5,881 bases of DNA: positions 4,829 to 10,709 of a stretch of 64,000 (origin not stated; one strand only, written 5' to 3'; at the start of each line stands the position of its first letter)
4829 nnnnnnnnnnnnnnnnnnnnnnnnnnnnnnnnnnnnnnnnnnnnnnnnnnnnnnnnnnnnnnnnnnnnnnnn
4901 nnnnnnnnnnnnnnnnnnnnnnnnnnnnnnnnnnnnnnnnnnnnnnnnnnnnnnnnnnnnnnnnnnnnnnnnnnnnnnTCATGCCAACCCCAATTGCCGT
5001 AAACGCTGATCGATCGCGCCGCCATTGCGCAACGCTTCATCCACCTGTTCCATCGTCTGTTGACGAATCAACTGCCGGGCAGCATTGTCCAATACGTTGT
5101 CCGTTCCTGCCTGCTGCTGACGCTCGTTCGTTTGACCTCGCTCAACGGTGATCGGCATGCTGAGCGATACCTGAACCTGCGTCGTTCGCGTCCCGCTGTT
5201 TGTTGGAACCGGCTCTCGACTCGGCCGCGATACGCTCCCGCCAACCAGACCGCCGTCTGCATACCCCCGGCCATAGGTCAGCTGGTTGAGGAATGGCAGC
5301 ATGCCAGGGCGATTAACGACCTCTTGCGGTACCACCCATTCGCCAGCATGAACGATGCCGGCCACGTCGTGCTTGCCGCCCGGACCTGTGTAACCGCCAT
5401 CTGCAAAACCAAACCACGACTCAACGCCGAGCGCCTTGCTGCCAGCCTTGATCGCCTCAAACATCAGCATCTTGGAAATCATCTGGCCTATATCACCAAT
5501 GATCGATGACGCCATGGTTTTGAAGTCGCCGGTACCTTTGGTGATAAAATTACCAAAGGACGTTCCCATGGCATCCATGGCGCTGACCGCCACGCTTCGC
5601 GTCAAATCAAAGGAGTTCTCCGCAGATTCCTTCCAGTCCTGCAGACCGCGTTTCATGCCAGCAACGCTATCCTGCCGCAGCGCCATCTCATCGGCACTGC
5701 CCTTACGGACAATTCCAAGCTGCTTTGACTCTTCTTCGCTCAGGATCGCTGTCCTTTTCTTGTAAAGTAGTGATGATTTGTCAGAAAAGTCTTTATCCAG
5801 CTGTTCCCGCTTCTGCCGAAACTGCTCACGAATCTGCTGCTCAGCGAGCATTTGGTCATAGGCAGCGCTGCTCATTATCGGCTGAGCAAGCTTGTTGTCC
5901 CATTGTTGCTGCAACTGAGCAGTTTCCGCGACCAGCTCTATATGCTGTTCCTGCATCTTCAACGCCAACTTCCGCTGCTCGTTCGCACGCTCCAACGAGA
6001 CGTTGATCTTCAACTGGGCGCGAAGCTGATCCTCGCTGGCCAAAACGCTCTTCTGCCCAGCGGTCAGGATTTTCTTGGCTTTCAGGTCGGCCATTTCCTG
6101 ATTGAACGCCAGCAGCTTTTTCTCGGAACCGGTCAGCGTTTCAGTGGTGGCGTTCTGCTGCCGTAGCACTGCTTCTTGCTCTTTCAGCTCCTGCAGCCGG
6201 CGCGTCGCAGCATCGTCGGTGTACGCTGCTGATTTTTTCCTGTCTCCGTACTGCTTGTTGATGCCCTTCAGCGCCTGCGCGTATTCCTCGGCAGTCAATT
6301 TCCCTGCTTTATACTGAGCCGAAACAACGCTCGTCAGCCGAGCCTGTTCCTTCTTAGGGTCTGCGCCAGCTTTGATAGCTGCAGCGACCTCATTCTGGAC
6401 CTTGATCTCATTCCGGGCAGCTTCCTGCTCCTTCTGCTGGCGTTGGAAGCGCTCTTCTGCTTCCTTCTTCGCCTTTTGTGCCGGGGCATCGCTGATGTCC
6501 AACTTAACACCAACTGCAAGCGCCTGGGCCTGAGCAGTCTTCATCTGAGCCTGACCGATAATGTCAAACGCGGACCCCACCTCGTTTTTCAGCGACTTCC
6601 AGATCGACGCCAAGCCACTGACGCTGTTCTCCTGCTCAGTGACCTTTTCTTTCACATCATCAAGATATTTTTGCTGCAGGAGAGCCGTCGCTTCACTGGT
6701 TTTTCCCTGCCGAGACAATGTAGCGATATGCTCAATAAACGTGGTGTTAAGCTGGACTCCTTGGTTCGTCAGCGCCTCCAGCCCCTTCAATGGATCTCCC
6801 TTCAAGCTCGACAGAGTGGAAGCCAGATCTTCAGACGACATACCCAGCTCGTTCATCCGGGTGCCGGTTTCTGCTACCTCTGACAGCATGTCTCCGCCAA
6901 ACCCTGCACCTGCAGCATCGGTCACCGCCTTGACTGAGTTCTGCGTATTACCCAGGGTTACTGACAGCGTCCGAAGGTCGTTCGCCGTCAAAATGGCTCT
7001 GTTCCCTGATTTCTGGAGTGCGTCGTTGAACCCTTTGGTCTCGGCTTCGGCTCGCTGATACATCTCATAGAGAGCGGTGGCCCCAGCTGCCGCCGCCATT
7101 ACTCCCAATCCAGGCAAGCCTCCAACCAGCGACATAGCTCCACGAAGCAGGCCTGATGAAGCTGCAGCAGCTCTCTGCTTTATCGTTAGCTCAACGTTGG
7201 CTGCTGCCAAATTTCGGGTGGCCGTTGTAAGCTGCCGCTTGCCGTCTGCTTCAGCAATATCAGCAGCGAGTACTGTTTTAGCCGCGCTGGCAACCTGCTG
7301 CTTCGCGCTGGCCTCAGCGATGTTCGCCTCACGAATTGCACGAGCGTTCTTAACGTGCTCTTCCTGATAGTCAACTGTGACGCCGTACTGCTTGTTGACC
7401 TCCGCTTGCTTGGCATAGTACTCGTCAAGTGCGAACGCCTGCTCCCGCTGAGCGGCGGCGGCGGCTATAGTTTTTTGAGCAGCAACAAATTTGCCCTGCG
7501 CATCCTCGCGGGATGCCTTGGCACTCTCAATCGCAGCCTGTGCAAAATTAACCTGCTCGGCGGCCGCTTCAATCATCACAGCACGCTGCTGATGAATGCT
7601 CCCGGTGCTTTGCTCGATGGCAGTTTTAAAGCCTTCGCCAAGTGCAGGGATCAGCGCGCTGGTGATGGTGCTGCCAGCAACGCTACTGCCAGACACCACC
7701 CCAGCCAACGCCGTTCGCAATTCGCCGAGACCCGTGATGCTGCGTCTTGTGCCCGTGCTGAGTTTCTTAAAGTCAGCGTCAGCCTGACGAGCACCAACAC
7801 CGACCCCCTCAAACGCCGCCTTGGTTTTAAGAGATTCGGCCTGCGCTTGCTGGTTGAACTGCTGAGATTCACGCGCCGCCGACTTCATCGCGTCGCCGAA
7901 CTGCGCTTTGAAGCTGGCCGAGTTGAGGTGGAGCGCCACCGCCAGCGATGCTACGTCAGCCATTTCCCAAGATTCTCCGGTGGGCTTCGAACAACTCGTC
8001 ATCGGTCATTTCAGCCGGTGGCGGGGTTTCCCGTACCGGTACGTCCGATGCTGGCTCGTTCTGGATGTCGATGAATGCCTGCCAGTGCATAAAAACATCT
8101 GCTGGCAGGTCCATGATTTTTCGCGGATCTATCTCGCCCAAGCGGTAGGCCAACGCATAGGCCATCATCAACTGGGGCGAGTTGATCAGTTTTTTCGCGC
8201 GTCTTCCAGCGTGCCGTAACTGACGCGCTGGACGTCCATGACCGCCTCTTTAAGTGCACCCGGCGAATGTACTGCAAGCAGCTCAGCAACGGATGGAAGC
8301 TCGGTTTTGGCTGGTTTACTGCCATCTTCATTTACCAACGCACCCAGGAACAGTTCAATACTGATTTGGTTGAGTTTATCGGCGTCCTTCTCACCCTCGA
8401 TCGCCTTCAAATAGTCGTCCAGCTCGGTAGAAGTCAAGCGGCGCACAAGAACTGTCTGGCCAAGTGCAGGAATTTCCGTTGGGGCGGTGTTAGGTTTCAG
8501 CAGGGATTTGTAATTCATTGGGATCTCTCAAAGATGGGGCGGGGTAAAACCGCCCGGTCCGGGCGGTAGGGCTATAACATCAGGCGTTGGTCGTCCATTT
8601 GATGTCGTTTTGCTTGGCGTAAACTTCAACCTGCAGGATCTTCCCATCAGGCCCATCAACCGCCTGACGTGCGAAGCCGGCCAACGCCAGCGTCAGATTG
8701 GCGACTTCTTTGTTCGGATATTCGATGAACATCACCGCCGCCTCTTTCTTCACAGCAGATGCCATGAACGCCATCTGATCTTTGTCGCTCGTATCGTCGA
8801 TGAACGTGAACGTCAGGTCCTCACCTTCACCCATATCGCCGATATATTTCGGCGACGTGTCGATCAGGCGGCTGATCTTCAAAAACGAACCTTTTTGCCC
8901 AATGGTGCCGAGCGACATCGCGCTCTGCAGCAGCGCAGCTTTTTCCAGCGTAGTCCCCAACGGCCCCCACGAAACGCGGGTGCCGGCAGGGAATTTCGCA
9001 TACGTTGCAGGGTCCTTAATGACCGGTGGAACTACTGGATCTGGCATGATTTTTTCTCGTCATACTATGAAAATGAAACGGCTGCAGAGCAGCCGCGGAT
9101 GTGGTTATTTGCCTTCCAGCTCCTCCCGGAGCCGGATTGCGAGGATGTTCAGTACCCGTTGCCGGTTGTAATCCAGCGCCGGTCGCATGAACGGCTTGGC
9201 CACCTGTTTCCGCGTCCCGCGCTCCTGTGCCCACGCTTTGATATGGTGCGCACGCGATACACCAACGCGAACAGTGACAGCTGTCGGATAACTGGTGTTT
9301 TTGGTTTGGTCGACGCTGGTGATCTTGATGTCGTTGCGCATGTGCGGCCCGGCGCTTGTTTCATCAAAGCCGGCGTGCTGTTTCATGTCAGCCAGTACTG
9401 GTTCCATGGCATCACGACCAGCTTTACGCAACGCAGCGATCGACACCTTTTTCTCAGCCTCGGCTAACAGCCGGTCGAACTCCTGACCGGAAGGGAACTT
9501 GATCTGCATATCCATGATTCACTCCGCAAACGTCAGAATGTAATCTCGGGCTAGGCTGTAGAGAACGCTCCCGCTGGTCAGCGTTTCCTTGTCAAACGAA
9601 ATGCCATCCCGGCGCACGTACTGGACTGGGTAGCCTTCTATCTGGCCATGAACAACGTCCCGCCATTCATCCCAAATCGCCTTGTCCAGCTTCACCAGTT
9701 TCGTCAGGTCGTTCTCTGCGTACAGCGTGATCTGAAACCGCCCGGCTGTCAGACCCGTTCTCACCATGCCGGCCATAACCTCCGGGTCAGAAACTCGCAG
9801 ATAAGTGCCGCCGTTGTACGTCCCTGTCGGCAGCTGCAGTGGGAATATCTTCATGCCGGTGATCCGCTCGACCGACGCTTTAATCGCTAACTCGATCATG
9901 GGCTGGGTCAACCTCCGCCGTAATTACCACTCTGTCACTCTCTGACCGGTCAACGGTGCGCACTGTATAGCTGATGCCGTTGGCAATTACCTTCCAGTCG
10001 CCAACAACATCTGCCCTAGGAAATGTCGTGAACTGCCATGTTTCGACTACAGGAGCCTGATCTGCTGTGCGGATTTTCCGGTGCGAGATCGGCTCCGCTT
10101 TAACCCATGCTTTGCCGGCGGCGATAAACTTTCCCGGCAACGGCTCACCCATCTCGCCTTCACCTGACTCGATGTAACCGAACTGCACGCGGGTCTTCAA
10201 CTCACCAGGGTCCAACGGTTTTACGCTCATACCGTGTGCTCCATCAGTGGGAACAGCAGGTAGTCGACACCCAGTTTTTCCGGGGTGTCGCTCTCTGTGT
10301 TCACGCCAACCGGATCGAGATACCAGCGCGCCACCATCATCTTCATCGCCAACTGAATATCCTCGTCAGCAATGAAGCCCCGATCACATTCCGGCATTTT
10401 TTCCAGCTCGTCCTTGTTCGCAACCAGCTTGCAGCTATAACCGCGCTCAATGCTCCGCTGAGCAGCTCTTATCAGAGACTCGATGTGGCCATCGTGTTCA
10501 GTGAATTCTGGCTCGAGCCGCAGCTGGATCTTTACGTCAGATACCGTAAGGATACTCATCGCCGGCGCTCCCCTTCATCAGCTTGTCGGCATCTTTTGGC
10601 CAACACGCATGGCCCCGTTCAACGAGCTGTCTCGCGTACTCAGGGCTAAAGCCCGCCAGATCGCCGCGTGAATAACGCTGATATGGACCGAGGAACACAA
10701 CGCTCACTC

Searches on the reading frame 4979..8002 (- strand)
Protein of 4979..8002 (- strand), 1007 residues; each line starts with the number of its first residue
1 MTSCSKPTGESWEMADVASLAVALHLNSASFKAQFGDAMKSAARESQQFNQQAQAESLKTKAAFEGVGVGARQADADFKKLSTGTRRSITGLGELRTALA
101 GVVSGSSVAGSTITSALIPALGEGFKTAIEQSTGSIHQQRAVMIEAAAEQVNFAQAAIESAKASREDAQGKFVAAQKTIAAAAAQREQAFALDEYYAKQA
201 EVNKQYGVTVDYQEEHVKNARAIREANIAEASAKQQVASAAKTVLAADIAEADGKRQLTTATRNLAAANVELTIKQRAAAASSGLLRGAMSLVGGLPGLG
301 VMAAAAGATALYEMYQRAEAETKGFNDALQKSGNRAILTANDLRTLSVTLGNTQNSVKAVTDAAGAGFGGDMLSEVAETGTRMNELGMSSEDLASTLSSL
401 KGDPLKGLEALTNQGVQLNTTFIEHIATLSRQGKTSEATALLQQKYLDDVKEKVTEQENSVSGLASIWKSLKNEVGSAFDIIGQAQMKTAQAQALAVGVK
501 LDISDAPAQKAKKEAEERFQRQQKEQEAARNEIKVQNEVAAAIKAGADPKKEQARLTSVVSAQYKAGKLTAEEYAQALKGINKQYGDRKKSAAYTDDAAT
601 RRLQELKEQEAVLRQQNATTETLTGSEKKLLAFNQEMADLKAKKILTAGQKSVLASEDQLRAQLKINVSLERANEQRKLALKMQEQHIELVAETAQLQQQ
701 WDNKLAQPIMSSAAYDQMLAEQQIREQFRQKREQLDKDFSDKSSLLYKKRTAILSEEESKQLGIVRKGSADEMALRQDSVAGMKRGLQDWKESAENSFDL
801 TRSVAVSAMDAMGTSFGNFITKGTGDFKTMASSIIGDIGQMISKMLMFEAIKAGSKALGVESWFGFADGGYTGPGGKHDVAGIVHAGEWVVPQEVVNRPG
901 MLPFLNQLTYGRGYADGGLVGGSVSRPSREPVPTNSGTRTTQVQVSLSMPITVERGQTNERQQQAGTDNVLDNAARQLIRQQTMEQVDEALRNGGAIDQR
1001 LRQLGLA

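Call 17: search_protein_families(library=phrogs, proteins=[window:4979-8002:-], max_evalue=0.00001)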
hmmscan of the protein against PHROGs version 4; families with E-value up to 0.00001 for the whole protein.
window:4979-8002:- (1007 aa): 10 families
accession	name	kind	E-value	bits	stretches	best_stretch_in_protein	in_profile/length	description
phrog_24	-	tail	8.9e-114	382.7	1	12-1002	24-1056/1151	tail length tape measure protein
phrog_339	-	tail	9.6e-61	207.2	1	110-1002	281-1120/1123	tail length tape measure protein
phrog_1716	-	tail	8.3e-40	138.1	1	486-999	407-927/943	tail length tape measure protein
phrog_6747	-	tail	5.7e-27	95.9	1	615-870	13-276/390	tail length tape measure protein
phrog_16384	-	unknown function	2.9e-12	47.7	1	608-997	62-456/463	-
phrog_20739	-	tail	2.5e-11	44.4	1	242-529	11-307/336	tail length tape measure protein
phrog_4346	-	unknown function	3e-09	36.9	1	615-925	227-536/600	-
phrog_19210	-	unknown function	4.5e-08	33.5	1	864-903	167-206/399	-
phrog_1506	-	tail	6e-08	32.2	1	865-900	1175-1210/1269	tail length tape measure protein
phrog_2854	-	tail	8.1e-08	32.4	1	335-854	180-680/855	tail length tape measure protein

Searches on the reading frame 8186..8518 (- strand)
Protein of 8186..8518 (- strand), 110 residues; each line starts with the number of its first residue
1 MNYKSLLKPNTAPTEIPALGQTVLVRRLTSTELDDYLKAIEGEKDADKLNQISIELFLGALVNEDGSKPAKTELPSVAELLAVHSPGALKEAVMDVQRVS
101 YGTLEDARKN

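Call 17: search_protein_families(library=phrogs, proteins=[window:8186-8518:-], max_evalue=0.00001)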
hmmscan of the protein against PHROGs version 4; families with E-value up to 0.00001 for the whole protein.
window:8186-8518:- (110 aa): 2 families
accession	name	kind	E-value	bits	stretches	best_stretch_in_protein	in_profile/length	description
phrog_25875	-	tail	2.4e-18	67.4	1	5-109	7-114/195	tail assembly chaperone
phrog_344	-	tail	2.2e-09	38.5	1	5-109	15-126/137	tail assembly chaperone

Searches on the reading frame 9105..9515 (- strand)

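Call 17: search_protein_families(library=phrogs, proteins=[window:9105-9515:-], max_evalue=0.00001)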
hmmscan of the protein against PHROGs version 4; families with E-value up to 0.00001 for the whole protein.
window:9105-9515:- (136 aa): 1 family
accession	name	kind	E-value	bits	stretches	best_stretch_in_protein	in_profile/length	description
phrog_5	-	connector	4.7e-17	63.6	1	13-135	98-211/239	tail completion or Neck1 protein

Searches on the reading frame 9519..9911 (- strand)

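Call 15: search_protein_families(library=phrogs, proteins=[window:9519-9911:-], max_evalue=0.00001)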
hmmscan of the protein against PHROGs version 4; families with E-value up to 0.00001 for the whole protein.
window:9519-9911:- (130 aa): 1 family
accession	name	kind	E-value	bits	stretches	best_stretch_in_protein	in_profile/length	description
phrog_347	-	connector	8.6e-07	29.4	1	5-128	2-119/394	tail terminator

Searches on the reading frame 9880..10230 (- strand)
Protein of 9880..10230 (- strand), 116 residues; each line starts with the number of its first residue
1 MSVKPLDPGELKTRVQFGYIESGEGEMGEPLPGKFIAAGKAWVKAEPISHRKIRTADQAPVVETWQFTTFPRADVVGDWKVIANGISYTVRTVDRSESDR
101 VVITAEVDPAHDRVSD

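Call 15: search_protein_families(library=phrogs, proteins=[window:9880-10230:-], max_evalue=0.00001)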
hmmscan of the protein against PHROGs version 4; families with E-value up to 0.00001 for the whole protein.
window:9880-10230:- (116 aa): 1 family
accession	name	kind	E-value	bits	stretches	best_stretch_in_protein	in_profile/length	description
phrog_25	-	connector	3.2e-09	38.2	1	1-114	31-145/286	head closure Hc1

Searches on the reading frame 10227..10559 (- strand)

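Call 15: search_protein_families(library=phrogs, proteins=[window:10227-10559:-], max_evalue=0.00001)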
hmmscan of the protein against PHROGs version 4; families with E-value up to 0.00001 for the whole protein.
window:10227-10559:- (110 aa): 2 families
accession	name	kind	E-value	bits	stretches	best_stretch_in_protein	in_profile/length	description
phrog_40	-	connector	3.4e-19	70.1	1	1-109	39-134/201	head-tail adaptor Ad1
phrog_442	-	connector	6.7e-06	26.6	0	1-50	85-132/270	head-tail adaptor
